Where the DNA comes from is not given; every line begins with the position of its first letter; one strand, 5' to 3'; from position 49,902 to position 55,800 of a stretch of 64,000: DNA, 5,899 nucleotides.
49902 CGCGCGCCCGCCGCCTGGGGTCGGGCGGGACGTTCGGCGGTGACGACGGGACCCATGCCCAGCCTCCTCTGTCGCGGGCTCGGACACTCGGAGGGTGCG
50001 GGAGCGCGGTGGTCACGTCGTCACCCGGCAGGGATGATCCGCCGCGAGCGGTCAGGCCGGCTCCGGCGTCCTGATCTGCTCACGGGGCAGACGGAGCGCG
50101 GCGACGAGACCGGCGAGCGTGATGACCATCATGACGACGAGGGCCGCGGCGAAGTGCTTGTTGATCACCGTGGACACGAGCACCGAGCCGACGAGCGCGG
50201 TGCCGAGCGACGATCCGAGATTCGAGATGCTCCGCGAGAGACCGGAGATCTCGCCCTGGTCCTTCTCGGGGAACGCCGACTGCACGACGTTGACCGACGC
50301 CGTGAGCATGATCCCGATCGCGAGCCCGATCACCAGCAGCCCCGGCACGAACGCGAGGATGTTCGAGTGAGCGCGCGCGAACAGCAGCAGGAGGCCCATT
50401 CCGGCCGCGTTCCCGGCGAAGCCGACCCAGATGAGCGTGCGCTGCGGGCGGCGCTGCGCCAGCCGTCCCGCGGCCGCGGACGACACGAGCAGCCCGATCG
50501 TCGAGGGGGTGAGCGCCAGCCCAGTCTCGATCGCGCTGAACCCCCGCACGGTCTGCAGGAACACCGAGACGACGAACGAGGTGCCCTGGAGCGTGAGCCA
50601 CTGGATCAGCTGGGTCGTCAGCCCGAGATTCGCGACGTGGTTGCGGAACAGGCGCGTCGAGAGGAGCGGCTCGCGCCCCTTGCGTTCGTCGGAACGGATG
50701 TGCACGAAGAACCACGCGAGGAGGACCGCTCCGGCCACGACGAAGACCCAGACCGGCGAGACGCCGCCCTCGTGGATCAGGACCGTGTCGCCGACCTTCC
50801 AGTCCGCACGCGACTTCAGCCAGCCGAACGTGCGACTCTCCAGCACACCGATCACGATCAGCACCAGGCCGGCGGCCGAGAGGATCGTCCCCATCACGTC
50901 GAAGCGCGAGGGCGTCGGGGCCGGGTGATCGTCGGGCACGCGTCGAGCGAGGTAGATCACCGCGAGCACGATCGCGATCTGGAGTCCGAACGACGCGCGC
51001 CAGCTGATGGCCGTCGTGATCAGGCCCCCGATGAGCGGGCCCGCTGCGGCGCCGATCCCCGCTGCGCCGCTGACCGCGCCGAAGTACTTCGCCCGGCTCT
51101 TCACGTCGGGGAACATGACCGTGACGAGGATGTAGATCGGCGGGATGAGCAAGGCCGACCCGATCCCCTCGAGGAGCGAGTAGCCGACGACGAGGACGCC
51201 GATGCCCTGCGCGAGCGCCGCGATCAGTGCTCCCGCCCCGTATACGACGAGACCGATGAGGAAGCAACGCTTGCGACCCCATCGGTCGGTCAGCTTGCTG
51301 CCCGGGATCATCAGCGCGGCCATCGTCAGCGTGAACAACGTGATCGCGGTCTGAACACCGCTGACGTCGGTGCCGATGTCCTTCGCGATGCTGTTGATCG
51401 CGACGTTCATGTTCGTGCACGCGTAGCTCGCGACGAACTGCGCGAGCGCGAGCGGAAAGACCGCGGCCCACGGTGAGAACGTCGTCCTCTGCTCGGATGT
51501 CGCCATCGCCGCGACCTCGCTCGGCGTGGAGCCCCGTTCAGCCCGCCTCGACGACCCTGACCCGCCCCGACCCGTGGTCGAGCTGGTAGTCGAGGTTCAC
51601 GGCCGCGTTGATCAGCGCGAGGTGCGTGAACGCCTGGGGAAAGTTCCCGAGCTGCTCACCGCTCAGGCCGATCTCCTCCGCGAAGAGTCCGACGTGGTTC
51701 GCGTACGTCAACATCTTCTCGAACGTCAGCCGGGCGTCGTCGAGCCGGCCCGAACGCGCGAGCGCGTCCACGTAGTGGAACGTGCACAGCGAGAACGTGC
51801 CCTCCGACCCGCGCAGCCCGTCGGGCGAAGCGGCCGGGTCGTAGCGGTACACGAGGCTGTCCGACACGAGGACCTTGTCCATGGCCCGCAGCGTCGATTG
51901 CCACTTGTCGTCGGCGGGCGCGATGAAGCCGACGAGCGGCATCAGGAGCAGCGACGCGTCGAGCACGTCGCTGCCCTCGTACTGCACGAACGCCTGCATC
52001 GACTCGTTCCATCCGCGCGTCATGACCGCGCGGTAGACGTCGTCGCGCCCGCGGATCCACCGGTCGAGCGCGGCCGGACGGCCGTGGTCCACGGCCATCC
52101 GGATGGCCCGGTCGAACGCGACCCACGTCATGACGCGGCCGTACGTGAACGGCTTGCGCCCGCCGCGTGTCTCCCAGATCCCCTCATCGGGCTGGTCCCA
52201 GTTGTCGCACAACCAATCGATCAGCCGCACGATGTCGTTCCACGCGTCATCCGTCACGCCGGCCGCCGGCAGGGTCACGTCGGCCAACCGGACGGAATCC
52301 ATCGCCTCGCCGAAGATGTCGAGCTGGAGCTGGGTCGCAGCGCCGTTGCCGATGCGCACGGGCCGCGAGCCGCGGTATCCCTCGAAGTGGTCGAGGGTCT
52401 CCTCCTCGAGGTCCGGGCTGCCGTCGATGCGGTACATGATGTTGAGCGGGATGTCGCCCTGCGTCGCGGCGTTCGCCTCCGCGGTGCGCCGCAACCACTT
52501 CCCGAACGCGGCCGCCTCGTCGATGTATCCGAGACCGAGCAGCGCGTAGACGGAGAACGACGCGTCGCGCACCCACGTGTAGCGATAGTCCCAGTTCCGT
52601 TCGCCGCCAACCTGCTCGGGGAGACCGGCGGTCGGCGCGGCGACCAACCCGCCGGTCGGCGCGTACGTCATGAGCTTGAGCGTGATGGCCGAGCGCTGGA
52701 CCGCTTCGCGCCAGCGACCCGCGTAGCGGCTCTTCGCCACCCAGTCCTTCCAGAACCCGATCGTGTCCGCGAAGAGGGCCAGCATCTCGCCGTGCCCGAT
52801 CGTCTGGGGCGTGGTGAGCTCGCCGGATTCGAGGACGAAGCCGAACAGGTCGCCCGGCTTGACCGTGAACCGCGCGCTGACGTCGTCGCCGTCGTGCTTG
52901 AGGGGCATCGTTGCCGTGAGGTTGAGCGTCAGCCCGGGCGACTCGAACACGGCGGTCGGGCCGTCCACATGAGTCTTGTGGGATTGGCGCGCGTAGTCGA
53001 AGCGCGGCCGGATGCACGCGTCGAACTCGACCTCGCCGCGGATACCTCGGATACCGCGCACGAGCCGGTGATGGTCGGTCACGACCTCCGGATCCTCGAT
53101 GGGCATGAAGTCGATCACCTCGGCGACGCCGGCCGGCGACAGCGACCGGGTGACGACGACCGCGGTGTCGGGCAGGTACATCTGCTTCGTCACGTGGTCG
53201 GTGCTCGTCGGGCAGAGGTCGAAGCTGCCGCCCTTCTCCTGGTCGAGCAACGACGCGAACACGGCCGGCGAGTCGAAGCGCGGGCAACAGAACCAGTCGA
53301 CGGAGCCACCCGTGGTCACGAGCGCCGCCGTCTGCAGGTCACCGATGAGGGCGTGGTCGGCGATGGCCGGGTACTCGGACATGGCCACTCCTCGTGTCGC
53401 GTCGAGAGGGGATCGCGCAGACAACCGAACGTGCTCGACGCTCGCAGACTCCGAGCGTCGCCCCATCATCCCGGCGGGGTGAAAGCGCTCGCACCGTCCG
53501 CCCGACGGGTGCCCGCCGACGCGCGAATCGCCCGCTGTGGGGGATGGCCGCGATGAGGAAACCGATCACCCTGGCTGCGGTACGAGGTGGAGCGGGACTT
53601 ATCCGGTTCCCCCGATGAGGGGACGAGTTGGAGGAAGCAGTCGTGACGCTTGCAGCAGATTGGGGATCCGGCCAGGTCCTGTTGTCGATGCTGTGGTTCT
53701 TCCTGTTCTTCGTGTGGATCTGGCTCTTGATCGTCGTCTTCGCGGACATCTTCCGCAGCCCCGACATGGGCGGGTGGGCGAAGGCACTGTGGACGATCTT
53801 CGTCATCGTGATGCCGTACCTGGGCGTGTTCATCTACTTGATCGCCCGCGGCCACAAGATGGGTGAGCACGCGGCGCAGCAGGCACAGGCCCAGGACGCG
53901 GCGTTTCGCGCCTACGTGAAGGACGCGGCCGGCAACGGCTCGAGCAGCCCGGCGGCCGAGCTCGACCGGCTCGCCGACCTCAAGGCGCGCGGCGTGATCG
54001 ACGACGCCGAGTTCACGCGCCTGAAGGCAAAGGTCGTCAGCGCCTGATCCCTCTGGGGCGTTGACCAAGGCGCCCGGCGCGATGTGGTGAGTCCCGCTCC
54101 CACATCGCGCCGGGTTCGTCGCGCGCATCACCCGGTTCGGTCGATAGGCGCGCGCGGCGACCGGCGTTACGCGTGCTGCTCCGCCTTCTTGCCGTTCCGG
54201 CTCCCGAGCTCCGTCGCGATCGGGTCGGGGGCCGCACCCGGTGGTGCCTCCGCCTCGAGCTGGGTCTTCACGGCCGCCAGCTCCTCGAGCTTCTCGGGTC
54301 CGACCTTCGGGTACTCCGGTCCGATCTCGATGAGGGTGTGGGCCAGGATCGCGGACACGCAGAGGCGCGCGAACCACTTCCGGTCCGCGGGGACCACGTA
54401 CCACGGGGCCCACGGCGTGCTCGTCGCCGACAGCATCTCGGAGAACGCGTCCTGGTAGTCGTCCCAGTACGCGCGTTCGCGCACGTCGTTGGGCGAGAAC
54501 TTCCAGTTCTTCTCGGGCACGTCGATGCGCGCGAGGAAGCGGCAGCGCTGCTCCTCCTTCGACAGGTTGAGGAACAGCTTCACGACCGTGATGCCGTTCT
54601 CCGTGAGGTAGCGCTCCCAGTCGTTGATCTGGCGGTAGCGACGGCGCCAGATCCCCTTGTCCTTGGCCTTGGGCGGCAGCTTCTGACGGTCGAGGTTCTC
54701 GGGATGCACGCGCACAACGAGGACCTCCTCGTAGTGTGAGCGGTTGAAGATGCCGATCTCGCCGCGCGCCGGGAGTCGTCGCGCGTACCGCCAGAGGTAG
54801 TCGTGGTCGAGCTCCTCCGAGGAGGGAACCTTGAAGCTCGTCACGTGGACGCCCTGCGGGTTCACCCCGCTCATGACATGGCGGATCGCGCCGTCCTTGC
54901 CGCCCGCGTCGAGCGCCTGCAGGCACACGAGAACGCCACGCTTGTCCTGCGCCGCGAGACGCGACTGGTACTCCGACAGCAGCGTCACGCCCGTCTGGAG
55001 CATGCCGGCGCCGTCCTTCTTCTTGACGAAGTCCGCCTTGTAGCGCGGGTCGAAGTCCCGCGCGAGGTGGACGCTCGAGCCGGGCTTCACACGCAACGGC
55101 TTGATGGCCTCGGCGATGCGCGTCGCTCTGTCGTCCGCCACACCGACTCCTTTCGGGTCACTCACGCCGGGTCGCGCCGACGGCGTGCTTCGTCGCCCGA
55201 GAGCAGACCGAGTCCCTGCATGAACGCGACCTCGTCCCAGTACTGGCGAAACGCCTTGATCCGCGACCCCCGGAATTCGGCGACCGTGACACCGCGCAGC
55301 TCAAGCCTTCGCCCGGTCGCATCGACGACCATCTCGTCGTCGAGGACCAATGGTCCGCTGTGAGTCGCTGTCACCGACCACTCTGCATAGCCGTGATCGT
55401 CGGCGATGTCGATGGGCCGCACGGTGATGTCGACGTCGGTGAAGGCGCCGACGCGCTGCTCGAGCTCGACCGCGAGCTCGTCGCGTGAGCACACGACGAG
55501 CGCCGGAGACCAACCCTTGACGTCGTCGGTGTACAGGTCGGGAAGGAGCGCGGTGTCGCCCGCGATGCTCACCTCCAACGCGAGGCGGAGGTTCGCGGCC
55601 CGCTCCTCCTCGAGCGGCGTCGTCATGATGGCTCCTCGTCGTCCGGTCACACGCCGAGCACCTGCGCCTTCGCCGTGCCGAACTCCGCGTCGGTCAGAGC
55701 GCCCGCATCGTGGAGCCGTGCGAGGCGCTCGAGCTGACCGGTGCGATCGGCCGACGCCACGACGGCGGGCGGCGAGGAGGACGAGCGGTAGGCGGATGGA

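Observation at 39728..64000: Eight copies of the palindrome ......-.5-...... mark most promoter gaps of a 24-kb block that also encodes three paralogous LAL regulators: a candidate undescribed regulon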

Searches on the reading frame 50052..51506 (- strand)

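Call 8: search_protein_families(library=pfam, proteins=[window:50052-51506:-], max_evalue=0.01)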
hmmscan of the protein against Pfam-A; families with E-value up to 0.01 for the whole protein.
window:50052-51506:- (484 aa): 2 families
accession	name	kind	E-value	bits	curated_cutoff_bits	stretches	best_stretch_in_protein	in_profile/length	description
PF07690.21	MFS_1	-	8.4e-54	183.2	33.4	2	19-199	1-184/347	Major Facilitator Superfamily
PF12832.13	MFS_1_like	-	0.0014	18.2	25.2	1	252-442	159-361/373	MFS_1 like family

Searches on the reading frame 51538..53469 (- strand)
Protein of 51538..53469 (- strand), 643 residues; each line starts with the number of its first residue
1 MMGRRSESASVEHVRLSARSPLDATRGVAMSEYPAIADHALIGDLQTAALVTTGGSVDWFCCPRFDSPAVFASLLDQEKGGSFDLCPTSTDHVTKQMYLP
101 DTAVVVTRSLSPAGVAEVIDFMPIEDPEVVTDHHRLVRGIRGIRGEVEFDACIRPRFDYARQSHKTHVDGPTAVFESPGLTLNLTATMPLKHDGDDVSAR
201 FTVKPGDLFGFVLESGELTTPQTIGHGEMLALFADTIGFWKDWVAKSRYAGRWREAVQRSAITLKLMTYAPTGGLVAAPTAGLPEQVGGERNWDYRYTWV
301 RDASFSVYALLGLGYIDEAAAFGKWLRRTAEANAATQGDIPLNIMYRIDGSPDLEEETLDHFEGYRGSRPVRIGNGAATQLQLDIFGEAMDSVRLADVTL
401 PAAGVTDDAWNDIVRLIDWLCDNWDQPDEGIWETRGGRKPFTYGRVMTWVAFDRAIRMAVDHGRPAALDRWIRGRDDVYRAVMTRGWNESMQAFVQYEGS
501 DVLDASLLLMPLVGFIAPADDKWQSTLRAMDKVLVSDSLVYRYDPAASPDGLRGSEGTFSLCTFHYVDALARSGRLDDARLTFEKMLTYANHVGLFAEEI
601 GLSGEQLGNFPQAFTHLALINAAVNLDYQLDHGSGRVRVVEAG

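Call 8: search_protein_families(library=pfam, proteins=[window:51538-53469:-], max_evalue=0.01)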
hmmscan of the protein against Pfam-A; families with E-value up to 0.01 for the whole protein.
window:51538-53469:- (643 aa): 2 families
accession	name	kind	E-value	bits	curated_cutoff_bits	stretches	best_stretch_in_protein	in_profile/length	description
PF00723.27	Glyco_hydro_15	-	4.4e-72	243.7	22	1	253-623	3-426/427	Glycosyl hydrolases family 15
PF19291.4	TREH_N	-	6.6e-18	65.2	23.1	1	34-169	13-140/211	Trehalase-like, N-terminal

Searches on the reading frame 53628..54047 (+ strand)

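Call 8: search_protein_families(library=pfam, proteins=[window:53628-54047:+], max_evalue=0.01)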
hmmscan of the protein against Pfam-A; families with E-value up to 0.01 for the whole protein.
window:53628-54047:+ (139 aa): 2 families
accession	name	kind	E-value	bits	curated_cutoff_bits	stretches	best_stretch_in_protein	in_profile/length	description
PF09851.14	SHOCT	-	1.3e-07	31.6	27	1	110-135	1-26/28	Short C-terminal domain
PF13396.11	PLDc_N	-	1.2e-06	28.8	23.3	1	29-74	2-41/42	Phospholipase_D-nuclease N-terminal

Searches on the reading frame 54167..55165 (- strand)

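Call 8: search_protein_families(library=pfam, proteins=[window:54167-55165:-], max_evalue=0.01)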
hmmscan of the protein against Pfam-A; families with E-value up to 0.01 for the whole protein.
window:54167-55165:- (332 aa): 1 family
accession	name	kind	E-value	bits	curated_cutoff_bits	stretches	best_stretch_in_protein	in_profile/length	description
PF03976.20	PPK2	-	4.9e-69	232.8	22.3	1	56-278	11-221/229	Polyphosphate kinase 2 (PPK2)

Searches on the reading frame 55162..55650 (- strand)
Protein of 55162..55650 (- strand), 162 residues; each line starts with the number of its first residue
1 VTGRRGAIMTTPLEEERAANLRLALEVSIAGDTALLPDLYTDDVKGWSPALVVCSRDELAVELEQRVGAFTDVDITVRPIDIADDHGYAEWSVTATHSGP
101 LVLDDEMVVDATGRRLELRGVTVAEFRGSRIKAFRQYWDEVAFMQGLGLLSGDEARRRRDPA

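Call 10: search_protein_families(library=pfam, proteins=[window:55162-55650:-], max_evalue=0.01)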
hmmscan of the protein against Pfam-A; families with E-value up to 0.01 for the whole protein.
window:55162-55650:- (162 aa): 3 families
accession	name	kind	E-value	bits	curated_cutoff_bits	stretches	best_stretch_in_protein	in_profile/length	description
PF07366.18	SnoaL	-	5.6e-11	42.8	28.4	1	26-145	9-124/126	SnoaL-like polyketide cyclase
PF12680.13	SnoaL_2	-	6.4e-10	40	27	1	28-132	8-100/102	SnoaL-like domain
PF14534.12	DUF4440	-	0.0047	17.8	25.2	1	29-97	13-81/107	Domain of unknown function (DUF4440)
